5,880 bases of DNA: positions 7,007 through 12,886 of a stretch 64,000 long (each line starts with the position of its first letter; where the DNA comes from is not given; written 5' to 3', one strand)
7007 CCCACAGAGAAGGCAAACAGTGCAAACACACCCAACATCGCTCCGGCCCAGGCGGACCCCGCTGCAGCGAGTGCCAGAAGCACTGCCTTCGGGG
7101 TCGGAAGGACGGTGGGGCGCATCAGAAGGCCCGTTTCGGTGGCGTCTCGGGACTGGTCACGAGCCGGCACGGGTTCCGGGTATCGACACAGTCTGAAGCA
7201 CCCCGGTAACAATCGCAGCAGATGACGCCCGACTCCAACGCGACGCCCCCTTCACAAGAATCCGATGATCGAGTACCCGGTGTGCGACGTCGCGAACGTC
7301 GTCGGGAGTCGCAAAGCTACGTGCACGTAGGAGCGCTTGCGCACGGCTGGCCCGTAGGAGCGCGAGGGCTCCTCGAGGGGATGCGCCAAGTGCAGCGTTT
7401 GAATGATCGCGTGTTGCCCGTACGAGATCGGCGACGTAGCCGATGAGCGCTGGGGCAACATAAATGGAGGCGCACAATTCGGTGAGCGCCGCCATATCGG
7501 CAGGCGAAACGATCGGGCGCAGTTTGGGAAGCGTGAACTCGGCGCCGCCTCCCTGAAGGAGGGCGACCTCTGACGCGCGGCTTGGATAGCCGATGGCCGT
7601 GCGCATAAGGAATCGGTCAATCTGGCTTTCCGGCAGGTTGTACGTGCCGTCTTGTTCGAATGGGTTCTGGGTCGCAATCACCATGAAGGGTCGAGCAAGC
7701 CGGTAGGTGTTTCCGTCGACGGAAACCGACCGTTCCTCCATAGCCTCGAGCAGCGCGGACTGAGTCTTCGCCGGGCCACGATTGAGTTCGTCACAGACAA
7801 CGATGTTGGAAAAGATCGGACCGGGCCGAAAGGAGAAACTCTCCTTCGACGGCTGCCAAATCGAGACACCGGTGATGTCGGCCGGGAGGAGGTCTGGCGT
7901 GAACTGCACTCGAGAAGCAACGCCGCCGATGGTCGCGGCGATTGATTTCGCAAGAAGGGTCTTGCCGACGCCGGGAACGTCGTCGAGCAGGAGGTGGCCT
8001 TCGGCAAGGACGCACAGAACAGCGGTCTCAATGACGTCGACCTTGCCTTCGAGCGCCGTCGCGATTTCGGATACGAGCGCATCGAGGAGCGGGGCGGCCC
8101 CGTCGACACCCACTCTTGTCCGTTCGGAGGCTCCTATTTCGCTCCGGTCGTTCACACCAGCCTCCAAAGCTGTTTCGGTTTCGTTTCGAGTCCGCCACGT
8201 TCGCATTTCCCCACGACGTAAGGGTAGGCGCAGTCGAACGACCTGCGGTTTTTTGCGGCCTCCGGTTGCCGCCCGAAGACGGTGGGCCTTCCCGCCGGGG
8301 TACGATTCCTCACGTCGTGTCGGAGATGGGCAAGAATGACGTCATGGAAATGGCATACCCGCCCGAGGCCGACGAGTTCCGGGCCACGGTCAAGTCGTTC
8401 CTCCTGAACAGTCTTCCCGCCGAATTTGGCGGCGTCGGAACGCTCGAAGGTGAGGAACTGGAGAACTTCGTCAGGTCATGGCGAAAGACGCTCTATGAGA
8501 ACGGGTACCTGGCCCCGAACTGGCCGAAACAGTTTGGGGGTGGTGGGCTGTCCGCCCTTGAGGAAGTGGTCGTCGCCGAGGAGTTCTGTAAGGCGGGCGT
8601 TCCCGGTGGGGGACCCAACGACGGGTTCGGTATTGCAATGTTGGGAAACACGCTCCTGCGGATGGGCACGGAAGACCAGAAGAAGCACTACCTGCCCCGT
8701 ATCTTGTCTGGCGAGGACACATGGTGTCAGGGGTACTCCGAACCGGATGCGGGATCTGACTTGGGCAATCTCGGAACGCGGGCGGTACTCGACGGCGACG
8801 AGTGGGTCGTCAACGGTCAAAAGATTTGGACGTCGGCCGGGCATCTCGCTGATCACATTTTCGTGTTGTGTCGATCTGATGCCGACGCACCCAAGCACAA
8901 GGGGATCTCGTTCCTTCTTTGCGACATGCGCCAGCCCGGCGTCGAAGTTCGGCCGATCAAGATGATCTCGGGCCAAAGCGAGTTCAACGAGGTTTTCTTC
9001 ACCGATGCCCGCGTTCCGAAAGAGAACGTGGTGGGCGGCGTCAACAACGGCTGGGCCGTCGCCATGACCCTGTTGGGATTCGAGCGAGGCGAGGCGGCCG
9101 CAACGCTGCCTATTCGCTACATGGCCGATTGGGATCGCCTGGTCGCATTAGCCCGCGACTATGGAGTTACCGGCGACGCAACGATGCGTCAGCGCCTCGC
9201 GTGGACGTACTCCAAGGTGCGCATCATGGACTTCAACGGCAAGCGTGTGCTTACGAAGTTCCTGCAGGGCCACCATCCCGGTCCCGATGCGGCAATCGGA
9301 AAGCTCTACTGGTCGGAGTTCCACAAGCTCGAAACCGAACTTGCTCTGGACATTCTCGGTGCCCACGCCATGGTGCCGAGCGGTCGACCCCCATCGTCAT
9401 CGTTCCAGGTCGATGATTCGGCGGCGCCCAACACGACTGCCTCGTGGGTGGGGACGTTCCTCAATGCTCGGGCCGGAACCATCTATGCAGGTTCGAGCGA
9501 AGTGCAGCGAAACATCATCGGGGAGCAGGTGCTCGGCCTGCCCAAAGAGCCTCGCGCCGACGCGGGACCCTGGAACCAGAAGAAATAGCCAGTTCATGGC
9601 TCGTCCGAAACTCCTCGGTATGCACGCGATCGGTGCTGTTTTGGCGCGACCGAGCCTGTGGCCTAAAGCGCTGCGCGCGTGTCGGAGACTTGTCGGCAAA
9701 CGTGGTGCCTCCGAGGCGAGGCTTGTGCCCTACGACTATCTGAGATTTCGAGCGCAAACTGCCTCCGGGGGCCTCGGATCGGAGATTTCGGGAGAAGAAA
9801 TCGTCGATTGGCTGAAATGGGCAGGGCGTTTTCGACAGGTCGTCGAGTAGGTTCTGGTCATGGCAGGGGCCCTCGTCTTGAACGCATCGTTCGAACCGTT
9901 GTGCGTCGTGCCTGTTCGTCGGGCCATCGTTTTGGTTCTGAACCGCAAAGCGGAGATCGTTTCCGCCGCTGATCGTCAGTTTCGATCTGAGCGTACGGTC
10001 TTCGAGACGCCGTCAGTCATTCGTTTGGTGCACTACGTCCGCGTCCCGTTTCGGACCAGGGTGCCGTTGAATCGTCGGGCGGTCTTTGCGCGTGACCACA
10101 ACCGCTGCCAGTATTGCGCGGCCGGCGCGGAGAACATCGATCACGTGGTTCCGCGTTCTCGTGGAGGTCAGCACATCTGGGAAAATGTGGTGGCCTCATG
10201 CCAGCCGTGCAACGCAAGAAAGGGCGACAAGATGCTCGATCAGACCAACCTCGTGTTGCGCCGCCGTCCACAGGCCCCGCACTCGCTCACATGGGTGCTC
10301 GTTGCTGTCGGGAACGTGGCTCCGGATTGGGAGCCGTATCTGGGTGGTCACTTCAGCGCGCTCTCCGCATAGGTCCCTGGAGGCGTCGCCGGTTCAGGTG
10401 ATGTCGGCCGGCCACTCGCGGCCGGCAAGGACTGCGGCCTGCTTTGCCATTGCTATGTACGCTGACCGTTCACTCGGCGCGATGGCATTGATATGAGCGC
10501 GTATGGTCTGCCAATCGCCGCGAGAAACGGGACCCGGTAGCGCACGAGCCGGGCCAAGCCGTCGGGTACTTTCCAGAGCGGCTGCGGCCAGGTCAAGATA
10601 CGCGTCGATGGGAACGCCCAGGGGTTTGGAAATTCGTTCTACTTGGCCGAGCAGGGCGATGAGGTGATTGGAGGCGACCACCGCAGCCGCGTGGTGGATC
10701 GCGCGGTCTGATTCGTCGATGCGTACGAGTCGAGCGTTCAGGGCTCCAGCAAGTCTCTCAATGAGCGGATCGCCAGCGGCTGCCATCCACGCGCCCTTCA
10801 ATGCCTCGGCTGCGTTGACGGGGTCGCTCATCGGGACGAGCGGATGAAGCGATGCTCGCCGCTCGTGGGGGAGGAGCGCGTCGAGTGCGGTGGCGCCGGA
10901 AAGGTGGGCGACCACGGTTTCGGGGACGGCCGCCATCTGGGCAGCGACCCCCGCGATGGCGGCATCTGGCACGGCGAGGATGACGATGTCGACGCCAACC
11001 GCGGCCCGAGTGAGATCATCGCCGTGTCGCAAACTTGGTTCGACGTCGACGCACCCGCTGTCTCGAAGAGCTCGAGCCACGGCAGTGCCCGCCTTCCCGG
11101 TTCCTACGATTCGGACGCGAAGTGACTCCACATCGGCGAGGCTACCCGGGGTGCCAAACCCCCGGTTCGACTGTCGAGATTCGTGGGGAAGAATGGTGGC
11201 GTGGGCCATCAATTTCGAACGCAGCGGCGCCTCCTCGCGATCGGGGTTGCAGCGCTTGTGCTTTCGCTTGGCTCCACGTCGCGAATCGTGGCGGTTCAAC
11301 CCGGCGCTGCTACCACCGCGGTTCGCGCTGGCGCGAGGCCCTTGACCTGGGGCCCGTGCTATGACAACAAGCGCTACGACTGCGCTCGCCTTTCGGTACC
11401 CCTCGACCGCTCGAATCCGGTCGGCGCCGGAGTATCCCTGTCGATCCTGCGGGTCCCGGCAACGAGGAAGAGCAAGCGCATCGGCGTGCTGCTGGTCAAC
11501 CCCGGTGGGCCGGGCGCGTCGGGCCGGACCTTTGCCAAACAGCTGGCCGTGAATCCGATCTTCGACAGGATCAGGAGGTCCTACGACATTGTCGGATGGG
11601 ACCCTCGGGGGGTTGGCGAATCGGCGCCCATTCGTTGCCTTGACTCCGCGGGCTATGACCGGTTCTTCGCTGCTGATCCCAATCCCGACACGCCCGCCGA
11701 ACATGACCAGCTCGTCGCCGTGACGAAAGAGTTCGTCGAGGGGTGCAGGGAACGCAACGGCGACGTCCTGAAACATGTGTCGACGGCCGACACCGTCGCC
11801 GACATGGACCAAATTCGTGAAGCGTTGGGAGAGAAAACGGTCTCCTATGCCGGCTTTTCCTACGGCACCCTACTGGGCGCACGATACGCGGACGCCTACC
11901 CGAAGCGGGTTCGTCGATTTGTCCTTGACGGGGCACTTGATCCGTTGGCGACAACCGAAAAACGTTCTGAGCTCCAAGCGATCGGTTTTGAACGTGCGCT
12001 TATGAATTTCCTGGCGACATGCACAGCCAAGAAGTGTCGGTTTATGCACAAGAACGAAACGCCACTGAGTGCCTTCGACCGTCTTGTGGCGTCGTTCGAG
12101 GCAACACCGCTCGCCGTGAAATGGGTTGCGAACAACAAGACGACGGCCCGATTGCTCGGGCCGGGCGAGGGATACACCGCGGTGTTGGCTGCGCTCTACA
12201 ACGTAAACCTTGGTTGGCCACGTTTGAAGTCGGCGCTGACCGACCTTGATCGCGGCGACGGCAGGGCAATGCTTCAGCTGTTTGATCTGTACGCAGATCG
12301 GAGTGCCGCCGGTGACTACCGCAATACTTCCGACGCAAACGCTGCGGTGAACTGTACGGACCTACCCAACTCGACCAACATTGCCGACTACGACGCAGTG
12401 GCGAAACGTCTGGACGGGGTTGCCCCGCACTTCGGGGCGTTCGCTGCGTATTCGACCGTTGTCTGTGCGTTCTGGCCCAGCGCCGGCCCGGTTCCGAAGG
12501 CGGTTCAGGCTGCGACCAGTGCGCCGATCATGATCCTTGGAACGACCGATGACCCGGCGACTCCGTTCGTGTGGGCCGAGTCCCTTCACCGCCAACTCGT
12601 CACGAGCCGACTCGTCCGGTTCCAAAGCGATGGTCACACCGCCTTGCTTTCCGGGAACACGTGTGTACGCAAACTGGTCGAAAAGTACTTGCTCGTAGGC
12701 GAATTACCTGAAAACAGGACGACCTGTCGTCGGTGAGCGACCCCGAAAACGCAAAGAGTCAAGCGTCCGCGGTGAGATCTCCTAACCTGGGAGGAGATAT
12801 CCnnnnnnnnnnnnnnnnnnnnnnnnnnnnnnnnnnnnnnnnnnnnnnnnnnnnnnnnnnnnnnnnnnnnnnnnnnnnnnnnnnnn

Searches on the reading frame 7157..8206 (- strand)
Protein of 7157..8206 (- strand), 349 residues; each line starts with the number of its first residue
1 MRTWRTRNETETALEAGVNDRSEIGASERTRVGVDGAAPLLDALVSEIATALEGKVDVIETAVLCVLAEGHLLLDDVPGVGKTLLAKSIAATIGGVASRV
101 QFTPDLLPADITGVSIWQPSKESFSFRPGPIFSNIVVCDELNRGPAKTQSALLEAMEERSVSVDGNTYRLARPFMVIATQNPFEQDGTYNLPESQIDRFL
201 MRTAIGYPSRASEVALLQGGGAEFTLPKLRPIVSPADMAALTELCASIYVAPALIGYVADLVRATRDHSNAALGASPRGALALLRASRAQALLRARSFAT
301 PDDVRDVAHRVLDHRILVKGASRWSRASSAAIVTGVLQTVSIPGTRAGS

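Call 79: search_protein_families(library=pfam, proteins=[window:7157-8206:-], max_evalue=0.00001)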
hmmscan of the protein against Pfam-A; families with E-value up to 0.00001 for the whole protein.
window:7157-8206:- (349 aa): 4 families
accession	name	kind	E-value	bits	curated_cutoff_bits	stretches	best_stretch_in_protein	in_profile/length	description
PF07726.17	AAA_3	-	1e-58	197.3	27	1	71-201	1-131/131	ATPase family associated with various cellular activities (AAA)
PF17863.7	AAA_lid_2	-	2.6e-17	62.7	22.7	1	263-333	1-71/74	AAA lid domain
PF07728.20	AAA_5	-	5.5e-13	49.5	22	1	73-199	3-139/139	AAA domain (dynein-related subfamily)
PF20030.5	bpMoxR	-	2.6e-08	33.6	27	1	42-222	4-183/205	MoxR domain in the MoxR-vWA-beta-propeller ternary systems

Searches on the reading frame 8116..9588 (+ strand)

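Call 79: search_protein_families(library=pfam, proteins=[window:8116-9588:+], max_evalue=0.00001)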
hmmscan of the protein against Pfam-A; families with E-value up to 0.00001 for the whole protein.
window:8116-9588:+ (490 aa): 3 families
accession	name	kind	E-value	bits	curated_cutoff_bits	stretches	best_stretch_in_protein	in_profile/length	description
PF02770.24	Acyl-CoA_dh_M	-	1.5e-21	76.8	33.3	1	204-297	1-96/97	Acyl-CoA dehydrogenase, middle domain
PF02771.21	Acyl-CoA_dh_N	-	8.8e-19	68.4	22.9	1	83-200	2-113/113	Acyl-CoA dehydrogenase, N-terminal domain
PF00441.29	Acyl-CoA_dh_1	-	3.9e-17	63.2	22.4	1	310-473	1-150/150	Acyl-CoA dehydrogenase, C-terminal domain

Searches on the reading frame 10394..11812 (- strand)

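Call 79: search_protein_families(library=pfam, proteins=[window:10394-11812:-], max_evalue=0.00001)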
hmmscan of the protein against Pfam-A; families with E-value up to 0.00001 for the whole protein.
window:10394-11812:- (472 aa): 2 families
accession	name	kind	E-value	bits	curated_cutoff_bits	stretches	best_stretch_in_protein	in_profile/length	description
PF10728.14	DUF2520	-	7.7e-26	90.7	25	1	349-458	13-124/125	Domain of unknown function (DUF2520)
PF10727.15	Rossmann-like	-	9.7e-06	25.8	23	0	270-322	69-125/131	Rossmann-like domain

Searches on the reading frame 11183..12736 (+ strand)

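Call 79: search_protein_families(library=pfam, proteins=[window:11183-12736:+], max_evalue=0.00001)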
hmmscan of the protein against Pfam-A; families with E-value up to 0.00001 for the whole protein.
window:11183-12736:+ (517 aa): 2 families
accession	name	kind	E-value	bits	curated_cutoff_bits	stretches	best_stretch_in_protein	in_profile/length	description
PF08386.16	Abhydrolase_4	-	3.8e-26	91.6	21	1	415-515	2-103/103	TAP-like protein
PF00561.26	Abhydrolase_1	-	7e-21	75.4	25.8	1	102-490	2-243/245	alpha/beta hydrolase fold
